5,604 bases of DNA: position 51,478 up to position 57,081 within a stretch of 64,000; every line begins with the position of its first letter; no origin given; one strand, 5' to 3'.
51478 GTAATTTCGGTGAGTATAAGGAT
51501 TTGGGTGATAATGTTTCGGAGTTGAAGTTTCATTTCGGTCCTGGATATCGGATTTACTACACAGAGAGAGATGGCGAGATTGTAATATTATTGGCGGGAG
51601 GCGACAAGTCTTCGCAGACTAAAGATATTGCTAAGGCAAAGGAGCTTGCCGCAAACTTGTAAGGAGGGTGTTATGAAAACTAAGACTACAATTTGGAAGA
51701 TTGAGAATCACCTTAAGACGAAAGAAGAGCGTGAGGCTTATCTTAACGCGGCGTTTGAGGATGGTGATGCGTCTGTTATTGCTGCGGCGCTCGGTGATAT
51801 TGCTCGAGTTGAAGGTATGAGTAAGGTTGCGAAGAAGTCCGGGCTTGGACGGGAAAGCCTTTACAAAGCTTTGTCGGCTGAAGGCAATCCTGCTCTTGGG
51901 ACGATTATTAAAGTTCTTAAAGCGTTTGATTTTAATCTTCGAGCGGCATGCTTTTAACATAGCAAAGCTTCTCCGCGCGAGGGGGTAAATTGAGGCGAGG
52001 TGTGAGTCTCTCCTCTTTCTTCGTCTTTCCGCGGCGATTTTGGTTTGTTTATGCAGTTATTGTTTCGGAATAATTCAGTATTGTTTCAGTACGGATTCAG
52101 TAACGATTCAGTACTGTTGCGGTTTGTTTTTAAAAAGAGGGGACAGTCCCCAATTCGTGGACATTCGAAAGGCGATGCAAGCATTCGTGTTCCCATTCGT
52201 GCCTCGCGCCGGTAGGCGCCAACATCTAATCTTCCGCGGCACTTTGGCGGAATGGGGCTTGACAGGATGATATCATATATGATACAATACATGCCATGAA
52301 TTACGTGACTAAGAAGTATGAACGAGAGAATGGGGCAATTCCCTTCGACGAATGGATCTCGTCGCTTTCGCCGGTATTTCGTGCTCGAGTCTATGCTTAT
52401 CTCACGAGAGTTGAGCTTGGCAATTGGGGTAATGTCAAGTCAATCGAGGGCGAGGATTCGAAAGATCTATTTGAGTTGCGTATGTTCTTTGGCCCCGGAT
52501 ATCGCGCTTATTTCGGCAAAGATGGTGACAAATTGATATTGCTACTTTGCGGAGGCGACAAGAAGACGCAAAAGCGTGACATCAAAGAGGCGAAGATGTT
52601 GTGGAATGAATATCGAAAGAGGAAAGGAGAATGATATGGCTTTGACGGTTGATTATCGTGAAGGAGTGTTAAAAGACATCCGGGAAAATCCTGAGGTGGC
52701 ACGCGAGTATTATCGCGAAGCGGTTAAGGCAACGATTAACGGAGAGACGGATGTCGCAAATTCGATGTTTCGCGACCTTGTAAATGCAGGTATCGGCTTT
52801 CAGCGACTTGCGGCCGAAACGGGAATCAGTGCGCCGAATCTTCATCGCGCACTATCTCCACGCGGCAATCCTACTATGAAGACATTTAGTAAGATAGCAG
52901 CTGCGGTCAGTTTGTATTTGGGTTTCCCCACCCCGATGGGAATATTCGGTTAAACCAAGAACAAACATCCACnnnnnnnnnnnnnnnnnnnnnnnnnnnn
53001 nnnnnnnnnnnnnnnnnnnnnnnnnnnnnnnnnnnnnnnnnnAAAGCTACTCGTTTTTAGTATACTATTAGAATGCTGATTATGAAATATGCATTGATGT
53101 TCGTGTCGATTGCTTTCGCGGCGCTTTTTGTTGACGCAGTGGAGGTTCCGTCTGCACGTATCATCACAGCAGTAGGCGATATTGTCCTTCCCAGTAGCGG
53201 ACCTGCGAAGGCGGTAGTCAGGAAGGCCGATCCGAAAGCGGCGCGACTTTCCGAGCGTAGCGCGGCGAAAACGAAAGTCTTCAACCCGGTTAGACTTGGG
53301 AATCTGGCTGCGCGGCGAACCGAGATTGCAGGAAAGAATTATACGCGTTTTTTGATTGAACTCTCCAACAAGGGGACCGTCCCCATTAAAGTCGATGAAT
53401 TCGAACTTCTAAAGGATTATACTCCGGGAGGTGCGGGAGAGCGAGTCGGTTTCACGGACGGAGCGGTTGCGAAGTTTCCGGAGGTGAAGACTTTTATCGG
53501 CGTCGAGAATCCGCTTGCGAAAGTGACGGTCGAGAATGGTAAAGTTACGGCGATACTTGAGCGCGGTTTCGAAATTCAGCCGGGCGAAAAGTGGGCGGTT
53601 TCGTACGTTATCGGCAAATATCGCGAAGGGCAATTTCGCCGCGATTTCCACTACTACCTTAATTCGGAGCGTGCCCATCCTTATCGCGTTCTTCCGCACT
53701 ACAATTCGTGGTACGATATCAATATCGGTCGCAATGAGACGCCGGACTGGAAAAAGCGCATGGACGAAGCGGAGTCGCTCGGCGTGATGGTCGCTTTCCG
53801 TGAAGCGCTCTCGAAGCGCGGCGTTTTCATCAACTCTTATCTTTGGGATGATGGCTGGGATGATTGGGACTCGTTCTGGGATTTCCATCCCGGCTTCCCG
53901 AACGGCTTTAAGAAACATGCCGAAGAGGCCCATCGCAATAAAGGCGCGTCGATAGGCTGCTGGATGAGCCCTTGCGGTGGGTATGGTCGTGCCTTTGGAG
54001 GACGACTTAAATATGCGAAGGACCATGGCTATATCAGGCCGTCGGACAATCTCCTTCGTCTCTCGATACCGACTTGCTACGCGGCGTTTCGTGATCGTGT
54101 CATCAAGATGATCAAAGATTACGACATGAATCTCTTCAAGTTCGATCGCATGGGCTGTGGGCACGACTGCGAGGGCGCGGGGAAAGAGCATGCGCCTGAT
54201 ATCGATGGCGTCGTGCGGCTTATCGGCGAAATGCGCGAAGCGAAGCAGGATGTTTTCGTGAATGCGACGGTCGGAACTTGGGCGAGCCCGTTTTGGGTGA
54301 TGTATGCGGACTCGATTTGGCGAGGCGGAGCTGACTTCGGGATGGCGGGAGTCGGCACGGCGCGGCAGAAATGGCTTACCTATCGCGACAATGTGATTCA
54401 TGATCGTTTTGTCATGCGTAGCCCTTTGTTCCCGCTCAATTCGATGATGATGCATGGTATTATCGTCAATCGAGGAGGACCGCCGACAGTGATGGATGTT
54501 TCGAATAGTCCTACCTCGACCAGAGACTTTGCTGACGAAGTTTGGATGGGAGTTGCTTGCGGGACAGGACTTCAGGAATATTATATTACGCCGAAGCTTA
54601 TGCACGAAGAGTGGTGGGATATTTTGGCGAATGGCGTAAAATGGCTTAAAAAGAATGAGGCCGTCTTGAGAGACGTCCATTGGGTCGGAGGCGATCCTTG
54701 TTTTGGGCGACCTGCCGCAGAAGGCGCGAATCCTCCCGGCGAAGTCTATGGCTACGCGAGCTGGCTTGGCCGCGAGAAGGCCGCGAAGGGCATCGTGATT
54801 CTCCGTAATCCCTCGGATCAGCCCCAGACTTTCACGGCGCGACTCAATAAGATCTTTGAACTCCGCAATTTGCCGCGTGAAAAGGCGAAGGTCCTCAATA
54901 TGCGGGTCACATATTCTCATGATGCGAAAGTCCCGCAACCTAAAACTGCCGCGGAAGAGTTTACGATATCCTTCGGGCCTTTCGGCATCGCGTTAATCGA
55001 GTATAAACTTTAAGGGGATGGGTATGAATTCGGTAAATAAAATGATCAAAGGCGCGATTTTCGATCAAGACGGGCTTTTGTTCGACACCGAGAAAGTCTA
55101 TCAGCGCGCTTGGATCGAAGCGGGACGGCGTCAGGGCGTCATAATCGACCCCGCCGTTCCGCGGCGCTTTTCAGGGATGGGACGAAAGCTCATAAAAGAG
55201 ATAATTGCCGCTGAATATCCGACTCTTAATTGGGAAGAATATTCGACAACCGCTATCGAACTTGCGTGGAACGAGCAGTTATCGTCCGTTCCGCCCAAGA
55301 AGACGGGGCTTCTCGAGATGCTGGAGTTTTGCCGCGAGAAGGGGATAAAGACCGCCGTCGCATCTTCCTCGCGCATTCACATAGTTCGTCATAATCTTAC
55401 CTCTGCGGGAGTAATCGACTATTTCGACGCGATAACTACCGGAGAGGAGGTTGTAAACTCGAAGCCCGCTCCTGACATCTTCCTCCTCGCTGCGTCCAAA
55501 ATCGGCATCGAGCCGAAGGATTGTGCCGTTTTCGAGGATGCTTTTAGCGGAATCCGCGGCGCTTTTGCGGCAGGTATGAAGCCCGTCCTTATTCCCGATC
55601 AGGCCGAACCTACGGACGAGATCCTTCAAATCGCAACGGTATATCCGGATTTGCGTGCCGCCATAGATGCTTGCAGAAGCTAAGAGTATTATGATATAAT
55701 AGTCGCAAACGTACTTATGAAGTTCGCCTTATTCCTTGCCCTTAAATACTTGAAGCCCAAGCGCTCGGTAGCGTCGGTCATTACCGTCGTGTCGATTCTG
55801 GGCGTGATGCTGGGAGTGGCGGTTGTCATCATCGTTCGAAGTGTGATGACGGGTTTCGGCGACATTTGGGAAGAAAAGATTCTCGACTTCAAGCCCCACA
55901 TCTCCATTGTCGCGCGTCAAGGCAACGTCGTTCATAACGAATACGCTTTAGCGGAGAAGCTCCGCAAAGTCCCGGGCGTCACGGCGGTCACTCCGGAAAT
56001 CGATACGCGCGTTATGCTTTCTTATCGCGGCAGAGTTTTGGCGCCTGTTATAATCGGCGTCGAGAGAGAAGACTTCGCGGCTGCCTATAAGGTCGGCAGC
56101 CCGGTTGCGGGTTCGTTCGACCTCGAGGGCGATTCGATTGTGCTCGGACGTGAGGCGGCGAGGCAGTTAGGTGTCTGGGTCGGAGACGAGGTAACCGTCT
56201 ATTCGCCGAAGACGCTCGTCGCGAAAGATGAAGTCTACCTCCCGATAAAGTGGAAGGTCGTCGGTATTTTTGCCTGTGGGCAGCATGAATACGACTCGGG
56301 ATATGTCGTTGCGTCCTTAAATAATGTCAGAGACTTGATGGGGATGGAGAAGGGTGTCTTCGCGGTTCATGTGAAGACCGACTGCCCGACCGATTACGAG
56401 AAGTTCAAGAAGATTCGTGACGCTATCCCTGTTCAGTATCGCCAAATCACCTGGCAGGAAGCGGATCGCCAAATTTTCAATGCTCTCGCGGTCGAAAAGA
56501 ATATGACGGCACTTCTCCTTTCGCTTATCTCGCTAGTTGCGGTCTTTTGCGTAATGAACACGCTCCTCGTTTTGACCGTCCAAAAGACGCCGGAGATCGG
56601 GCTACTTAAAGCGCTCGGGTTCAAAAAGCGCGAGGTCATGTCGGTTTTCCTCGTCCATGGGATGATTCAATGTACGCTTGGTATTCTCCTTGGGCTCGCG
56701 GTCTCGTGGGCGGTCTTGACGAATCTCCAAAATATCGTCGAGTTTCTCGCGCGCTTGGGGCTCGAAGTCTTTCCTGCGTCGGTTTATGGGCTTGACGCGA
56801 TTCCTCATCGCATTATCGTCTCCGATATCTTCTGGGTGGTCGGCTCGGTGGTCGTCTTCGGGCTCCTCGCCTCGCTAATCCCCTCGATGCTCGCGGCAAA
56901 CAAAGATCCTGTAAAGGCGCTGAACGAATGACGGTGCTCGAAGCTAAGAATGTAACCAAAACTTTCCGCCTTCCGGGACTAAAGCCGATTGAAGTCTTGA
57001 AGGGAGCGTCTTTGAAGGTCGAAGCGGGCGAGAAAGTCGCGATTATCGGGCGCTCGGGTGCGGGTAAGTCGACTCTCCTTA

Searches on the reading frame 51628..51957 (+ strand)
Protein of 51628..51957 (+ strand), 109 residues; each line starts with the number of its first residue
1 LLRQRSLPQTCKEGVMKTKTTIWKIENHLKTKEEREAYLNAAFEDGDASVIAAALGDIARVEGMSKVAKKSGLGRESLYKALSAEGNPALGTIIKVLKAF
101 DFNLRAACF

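Call 4: search_protein_families(library=pfam, proteins=[window:51628-51957:+], max_evalue=0.01)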
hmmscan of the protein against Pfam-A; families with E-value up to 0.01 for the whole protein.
window:51628-51957:+ (109 aa): 3 families
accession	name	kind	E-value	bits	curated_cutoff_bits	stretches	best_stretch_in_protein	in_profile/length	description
PF21716.3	dnstrm_HI1420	-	4.5e-27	94.2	27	1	22-107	4-89/90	Probable addiction module antidote protein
PF01381.28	HTH_3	-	1.7e-05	25.2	23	1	63-104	9-52/55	Helix-turn-helix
PF02954.25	HTH_8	-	0.0032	17.6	22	0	64-82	21-39/42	Bacterial regulatory protein, Fis family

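Call 53: search_protein_families(library=padloc, proteins=[window:51628-51957:+], max_evalue=0.001)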
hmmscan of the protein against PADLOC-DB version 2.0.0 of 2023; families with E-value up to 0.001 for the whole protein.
window:51628-51957:+ (109 aa): 0 families

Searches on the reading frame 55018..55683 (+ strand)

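Call 9: search_protein_families(library=pfam, proteins=[window:55018-55683:+], max_evalue=0.001)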
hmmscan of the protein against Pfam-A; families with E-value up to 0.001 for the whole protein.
window:55018-55683:+ (221 aa): 3 families
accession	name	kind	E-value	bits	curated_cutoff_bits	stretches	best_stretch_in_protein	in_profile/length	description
PF00702.32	Hydrolase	-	1.8e-24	87.6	26.4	1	10-186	1-191/191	haloacid dehalogenase-like hydrolase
PF13419.12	HAD_2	-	3.4e-23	83.1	23.8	1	14-190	2-176/178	Haloacid dehalogenase-like hydrolase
PF13242.12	Hydrolase_like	-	0.00066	20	22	0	148-203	3-59/75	HAD-hyrolase-like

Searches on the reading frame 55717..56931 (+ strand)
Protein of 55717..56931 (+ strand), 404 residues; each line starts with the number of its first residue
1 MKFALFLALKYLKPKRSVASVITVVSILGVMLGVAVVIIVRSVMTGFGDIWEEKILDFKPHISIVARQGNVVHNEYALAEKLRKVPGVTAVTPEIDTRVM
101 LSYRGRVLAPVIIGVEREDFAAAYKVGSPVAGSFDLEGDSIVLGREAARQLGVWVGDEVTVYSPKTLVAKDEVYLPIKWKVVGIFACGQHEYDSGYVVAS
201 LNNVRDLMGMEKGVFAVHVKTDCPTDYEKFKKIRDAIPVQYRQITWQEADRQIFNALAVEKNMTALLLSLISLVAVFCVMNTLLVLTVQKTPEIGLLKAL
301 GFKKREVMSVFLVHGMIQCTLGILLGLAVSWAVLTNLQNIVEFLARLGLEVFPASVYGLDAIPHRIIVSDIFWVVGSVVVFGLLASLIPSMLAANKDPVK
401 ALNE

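Call 9: search_protein_families(library=pfam, proteins=[window:55717-56931:+], max_evalue=0.001)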
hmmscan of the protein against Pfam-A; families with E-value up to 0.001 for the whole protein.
window:55717-56931:+ (404 aa): 2 families
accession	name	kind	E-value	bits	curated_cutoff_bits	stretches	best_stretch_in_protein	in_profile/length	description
PF12704.14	MacB_PCD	-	7.6e-16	59.5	27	1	23-231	1-201/207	MacB-like periplasmic core domain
PF02687.27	FtsX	-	1.3e-14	54.8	25.5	1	267-398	3-120/120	FtsX-like permease C-terminal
